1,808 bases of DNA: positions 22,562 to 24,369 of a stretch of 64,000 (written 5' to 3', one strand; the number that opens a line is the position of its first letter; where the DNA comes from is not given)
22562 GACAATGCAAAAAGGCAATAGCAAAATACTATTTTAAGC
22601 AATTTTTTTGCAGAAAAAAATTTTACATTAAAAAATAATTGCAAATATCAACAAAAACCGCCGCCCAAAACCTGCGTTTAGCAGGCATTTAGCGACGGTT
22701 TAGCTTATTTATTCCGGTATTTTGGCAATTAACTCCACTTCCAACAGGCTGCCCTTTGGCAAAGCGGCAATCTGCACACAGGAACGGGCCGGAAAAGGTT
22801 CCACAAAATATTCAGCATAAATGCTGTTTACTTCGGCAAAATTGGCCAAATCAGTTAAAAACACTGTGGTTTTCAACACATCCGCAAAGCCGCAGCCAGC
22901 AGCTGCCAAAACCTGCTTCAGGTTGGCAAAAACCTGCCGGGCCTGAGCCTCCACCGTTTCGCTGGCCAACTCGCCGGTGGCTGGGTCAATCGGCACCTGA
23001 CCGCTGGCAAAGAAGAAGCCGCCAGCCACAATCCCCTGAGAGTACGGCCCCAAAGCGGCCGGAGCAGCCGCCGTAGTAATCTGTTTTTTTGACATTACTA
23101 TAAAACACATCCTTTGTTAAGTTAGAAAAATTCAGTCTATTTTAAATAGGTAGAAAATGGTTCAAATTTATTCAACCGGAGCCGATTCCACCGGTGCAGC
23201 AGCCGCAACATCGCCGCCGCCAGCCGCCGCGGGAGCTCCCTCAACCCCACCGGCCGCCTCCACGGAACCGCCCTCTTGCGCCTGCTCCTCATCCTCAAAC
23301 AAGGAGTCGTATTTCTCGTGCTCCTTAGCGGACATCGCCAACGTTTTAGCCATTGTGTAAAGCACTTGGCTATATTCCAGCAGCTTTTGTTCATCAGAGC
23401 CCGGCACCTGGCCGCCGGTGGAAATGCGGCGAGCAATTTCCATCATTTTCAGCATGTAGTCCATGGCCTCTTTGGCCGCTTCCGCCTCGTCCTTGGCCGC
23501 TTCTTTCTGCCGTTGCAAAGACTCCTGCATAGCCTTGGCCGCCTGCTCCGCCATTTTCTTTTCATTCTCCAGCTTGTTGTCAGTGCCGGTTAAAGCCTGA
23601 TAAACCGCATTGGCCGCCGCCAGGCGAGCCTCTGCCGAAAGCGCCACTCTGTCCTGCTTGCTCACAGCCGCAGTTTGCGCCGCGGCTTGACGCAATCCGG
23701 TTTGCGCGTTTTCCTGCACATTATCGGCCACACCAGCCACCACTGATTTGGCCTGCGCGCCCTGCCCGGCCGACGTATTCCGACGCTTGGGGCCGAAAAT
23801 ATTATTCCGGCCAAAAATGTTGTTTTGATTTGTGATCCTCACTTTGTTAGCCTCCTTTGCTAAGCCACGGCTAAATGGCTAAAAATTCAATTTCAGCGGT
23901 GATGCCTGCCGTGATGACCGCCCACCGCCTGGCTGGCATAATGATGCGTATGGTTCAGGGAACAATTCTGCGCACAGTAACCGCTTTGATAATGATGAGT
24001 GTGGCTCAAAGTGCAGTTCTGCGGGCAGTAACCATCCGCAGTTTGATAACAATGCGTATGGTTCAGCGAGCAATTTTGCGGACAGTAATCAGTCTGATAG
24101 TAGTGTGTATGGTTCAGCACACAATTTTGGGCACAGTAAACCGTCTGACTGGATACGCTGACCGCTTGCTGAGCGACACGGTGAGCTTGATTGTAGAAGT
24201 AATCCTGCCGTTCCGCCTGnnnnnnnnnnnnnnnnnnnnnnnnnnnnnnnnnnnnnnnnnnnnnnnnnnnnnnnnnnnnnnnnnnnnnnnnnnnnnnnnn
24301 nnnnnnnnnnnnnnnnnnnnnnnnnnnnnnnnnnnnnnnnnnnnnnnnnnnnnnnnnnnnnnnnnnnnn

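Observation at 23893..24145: Fourfold Cys/His-rich C-terminal repeat on a PepSY / Cu-amine-oxidase-N secreted protein.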

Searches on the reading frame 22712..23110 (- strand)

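Call 16: search_protein_families(library=pfam, proteins=[window:22712-23110:-], max_evalue=1)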
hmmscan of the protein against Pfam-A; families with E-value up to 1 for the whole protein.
window:22712-23110:- (133 aa): 1 family
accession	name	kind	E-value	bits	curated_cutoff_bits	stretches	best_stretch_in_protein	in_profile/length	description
PF01042.26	Ribonuc_L-PSP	-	2.7e-43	147.3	27.3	1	14-130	2-120/121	Endoribonuclease L-PSP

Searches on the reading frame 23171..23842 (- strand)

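Call 16: search_protein_families(library=pfam, proteins=[window:23171-23842:-], max_evalue=1)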
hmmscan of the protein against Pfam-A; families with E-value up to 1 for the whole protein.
window:23171-23842:- (224 aa): 3 families
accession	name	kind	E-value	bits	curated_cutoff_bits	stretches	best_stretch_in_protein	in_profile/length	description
PF06237.18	SLC52_ribofla_tr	-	0.12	11.8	27.9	1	87-172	230-314/429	Solute carrier family 52, riboflavin transporter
PF01496.24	V_ATPase_I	-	0.2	10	30.7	1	43-185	54-199/815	V-type ATPase 116kDa subunit family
PF19920.4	bpX4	-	0.4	10.8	27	0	119-184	24-89/202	MoxR-vWA-beta-propeller ternary system domain bpX4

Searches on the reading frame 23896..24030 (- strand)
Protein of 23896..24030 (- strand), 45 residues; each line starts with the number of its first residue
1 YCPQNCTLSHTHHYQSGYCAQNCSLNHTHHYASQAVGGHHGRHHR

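Call 26: search_protein_representatives(alignment_id=A2)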
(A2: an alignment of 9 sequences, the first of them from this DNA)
Query: 9 sequences, 42 profile positions. Proteins with E-value up to 0.001 (for the whole library): 2; up to 1e-10: 1; up to 1e-30: 0. The best 2 are listed.
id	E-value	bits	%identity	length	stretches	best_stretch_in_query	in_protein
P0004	1.5e-23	98.5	-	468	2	1-42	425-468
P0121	1.2e-04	38.1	-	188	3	16-32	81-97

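Call 29: find_related_loci(query=A2, collection=genome_contigs, flank=6000)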
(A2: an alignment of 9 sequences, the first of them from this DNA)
Query A2 (45 aa) in genome_contigs; peptide patterns used: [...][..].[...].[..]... (x = any residue, [..] = any of these).
12 stretches matched a pattern; 4 encode a relative of the query (tblastn E <= 1e-3); 4 distinct loci.
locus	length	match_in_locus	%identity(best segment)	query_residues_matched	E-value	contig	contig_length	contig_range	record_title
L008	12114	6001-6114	72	1-32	2e-15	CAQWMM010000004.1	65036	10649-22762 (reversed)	MAG TPA_asm: uncultured Firmicutes bacterium isolate MGBC125362 genome assembly, contig: MGBC125362.4, whole genome shot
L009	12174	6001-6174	66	1-45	1e-13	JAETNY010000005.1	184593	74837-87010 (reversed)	MAG: Bacillota bacterium isolate S11_Bin2 scaffold_32, whole genome shotgun sequence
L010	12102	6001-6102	74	1-34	6e-13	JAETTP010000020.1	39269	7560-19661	MAG: Bacillota bacterium isolate S4_Bin7 scaffold_1303, whole genome shotgun sequence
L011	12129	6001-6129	62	1-45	4e-12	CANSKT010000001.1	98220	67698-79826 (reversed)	MAG TPA_asm: uncultured Peptococcaceae bacterium isolate SRR15633974_bin.16_metawrap_v1.3_MAG genome assembly, contig: N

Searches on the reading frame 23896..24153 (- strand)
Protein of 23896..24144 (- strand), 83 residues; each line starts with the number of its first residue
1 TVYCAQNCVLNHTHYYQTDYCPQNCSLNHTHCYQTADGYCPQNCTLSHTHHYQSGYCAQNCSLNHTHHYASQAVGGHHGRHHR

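Call 4: search_protein_families(library=ncbifam, proteins=[window:23896-24144:-], max_evalue=10)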
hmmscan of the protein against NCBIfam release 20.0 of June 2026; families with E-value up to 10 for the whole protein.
seq(83 aa): 0 families

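Call 6: search_protein_families(library=pfam, proteins=[window:23896-24144:-], max_evalue=10)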
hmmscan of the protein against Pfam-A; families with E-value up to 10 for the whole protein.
seq(83 aa): 4 families
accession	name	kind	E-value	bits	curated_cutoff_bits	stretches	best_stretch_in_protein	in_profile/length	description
PF11437.13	Vanabin-2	-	0.28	11.8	25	1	4-69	15-78/93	Vanadium-binding protein 2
PF04739.20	AMPKBI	-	0.4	11.2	24.3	1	21-59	32-66/71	5'-AMP-activated protein kinase beta subunit, interaction domain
PF15123.11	DUF4562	-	0.41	11.1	27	1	5-30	86-111/115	Domain of unknown function (DUF4562)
PF23894.2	LD_SV2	-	1.6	9.5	29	1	6-23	63-80/92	SV2A/B/C luminal domain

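Call 7: search_solved_structures(query=window:23896-24144:-, max_evalue=10)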
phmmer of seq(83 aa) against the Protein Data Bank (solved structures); distinct sequences matched with E-value up to 10: 2.
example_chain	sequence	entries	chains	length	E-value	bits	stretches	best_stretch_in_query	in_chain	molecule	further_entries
2fpq_A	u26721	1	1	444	1.4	13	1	2-43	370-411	BOTULINUM NEUROTOXIN D LIGHT CHAIN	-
5bqm_A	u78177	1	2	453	1.4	13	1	2-43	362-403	Botulinum neurotoxin type D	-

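Call 48: predict_structure(alignment_id=A4)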
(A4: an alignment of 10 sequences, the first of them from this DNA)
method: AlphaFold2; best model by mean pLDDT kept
length: 86 residues; sequences in the alignment: 10
mean_pLDDT: 41.1   pTM: 0.18
mean pLDDT of the five models: 41.1, 39.6, 39.3, 39.1, 38.6
residues with pLDDT >= 90: 0; 70-90: 0; 50-70: 0; < 50: 86
segments of 3 or more residues with pLDDT < 50: 1-86
pLDDT, mean of each block of 10 residues (from residue 1): 40 44 43 43 42 41 41 36 37
secondary structure: DSSP gave nothing for this model
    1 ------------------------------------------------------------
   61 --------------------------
elements in order:

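Call 50: find_related_loci(query=A4, collection=metagenome_contigs, flank=3000)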
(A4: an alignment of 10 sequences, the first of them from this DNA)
Query A4 (86 aa) in metagenome_contigs; peptide patterns used: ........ (x = any residue, [..] = any of these).
14 stretches matched a pattern, but none encodes a relative of the query by tblastn (E <= 1e-3).

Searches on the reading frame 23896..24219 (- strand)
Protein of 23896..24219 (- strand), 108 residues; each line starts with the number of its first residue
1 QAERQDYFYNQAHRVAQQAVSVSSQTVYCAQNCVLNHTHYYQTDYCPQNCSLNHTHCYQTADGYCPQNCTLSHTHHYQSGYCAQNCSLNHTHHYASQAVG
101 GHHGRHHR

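Call 8: find_homologous_proteins(query=window:23896-24219:-, max_evalue=0.01)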
Query seq(108 aa): 7 candidates shared short words with the query, none scored E <= 0.01.
